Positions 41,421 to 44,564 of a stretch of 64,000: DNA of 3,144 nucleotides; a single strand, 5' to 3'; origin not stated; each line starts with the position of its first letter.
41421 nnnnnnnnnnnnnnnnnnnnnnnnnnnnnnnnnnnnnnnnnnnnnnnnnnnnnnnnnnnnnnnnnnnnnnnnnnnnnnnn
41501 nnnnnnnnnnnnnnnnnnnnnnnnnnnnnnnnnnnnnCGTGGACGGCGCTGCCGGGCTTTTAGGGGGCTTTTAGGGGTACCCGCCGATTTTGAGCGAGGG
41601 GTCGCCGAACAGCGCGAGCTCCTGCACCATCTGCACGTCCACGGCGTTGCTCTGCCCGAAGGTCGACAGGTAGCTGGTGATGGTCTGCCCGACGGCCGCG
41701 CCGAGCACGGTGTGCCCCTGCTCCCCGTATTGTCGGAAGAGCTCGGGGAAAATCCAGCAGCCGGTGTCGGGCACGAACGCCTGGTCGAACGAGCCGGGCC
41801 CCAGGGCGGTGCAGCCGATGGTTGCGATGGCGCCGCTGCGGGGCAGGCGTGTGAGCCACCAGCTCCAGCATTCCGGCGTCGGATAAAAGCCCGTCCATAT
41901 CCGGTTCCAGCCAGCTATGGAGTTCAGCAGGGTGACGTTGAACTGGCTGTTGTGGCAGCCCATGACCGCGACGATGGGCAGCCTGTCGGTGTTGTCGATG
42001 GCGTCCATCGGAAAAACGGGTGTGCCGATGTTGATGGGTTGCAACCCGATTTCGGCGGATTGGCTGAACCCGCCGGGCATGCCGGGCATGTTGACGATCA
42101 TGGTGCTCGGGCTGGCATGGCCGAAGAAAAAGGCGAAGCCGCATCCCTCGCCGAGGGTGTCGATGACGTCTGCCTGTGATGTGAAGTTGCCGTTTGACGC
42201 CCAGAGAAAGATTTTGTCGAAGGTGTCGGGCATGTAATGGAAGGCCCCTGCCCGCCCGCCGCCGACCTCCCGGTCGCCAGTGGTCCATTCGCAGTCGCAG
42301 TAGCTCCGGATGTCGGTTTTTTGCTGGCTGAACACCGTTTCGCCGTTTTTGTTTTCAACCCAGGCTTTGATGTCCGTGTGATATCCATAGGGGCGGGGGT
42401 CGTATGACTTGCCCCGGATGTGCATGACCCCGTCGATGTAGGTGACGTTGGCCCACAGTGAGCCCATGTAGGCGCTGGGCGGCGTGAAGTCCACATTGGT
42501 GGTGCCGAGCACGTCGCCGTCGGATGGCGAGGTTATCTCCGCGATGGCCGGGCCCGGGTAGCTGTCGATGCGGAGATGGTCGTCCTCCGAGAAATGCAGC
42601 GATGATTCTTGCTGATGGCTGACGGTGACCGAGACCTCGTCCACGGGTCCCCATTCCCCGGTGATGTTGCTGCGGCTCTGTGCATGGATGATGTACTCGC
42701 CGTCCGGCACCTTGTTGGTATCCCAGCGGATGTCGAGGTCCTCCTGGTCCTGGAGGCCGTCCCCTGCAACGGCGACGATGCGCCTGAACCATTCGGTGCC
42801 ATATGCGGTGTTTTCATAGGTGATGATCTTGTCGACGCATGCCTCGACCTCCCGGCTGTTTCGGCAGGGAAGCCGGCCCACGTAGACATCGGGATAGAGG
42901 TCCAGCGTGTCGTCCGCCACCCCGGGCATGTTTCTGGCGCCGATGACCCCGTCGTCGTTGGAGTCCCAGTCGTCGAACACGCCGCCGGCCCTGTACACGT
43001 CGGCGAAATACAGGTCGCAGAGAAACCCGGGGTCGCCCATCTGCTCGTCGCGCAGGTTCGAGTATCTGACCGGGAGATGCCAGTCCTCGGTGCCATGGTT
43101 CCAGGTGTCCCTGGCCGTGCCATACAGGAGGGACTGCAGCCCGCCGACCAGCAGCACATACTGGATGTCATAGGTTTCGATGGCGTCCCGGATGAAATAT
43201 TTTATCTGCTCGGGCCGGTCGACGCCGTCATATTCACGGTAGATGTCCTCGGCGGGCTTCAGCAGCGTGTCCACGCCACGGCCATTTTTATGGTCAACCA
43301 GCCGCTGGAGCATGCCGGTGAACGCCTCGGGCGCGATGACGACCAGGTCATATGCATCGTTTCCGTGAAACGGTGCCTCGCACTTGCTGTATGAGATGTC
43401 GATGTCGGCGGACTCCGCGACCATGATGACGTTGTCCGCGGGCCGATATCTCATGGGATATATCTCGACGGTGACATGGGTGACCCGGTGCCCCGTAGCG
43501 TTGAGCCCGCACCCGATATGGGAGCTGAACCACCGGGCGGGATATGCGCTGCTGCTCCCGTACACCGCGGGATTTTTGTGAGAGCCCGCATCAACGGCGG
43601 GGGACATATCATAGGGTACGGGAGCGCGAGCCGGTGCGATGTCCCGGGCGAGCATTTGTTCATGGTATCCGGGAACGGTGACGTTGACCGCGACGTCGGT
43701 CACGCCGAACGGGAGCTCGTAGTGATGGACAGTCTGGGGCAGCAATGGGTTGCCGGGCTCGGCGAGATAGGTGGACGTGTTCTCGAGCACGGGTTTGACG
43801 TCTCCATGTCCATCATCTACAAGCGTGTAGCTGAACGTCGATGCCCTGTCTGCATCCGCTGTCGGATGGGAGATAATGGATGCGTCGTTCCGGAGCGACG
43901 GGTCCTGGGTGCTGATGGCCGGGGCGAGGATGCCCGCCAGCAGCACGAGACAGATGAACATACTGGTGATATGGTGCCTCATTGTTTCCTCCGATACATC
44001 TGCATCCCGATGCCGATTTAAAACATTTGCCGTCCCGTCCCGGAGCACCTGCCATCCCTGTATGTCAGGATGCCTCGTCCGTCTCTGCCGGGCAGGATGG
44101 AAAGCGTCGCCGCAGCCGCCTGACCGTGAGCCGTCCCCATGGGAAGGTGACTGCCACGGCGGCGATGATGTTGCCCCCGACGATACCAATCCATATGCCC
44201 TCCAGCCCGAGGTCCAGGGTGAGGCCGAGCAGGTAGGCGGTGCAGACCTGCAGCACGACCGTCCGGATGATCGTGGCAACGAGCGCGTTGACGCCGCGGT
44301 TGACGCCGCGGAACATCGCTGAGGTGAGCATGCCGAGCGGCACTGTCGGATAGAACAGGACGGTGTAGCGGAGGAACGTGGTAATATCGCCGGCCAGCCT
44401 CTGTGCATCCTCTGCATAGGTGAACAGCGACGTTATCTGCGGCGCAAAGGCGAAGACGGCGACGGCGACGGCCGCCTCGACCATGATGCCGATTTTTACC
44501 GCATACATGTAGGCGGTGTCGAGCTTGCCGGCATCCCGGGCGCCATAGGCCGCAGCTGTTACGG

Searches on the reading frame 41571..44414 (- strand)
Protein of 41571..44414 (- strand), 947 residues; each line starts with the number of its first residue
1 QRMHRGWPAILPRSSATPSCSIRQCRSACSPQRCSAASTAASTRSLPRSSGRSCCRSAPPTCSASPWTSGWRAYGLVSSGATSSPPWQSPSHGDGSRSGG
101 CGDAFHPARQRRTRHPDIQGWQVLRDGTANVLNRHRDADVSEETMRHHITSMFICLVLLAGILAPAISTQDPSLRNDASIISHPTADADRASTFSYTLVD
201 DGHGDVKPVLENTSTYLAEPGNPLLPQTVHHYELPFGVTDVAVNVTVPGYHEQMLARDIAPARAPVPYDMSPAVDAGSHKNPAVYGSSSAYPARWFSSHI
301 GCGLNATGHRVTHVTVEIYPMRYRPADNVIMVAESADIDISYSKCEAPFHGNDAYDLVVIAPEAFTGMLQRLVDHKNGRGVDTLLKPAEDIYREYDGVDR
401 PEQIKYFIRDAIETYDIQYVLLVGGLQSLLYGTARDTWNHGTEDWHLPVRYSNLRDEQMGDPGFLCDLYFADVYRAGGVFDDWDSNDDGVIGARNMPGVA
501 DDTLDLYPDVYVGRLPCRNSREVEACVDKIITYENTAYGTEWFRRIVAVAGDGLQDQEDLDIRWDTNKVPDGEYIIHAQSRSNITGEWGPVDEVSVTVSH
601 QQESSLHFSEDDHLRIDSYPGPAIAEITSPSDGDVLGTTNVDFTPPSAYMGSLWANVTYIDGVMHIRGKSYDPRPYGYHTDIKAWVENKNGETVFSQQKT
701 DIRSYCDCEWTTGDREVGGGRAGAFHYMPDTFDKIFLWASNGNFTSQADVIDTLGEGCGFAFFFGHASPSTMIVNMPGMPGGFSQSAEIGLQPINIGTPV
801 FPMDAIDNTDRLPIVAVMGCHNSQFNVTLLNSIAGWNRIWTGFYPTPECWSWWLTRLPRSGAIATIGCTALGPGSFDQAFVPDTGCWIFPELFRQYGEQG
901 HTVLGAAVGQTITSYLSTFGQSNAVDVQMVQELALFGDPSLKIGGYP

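Call 79: search_protein_families(library=ncbifam, proteins=[window:41571-44414:-], max_evalue=0.1)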
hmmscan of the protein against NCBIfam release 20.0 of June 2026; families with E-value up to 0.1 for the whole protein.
window:41571-44414:- (947 aa): 2 families
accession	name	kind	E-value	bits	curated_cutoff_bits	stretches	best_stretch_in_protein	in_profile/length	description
NF052324.1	PorU_rel_Nterm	equivalog_domain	2.9e-13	48.9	450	2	506-551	524-569/879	putative type IX secretion system sortase PorU2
NF033707.1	T9SS_sortase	equivalog_domain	6.1e-12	44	420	2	508-553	494-539/1095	type IX secretion system sortase PorU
